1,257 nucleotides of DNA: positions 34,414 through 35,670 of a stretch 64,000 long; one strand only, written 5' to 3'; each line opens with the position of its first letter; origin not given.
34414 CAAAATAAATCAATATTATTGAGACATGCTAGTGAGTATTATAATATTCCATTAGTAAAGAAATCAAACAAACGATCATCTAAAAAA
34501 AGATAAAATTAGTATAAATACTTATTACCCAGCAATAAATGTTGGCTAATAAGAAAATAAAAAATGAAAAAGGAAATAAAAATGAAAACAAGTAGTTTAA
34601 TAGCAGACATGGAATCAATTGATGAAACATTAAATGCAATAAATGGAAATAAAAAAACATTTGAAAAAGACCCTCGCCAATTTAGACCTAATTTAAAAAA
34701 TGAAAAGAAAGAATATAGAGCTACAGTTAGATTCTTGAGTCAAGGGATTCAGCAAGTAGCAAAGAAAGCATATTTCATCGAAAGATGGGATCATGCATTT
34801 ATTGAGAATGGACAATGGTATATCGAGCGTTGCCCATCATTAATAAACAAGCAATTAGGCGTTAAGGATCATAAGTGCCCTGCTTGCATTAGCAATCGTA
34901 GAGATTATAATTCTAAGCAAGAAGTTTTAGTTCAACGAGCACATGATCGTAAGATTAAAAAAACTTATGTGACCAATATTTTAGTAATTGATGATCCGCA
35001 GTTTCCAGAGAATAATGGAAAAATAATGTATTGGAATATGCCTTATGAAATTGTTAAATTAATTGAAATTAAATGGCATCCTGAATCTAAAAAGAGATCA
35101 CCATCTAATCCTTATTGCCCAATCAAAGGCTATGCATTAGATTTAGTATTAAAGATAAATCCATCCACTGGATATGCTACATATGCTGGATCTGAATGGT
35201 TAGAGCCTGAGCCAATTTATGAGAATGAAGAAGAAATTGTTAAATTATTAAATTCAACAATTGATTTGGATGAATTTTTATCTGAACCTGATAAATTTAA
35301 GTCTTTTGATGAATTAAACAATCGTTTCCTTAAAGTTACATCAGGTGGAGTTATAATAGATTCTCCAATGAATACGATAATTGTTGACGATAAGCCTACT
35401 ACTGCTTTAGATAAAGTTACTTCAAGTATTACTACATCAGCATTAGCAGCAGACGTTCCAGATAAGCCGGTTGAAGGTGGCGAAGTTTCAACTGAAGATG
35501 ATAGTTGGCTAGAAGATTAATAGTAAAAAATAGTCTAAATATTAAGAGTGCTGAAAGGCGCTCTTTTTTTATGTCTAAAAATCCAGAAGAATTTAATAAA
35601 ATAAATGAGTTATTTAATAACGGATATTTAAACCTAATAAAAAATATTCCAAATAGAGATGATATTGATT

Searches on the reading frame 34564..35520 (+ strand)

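Call 55: search_protein_families(library=phrogs, proteins=[window:34564-35520:+], max_evalue=0.00001)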
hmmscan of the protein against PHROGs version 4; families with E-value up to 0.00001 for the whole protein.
window:34564-35520:+ (318 aa): 2 families
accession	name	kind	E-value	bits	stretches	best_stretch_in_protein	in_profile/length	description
phrog_224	-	DNA, RNA and nucleotide metabolism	7e-50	171.7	1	14-260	12-246/318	single strand DNA binding protein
phrog_1764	-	unknown function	9.5e-23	81.9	1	24-263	15-244/391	unknown function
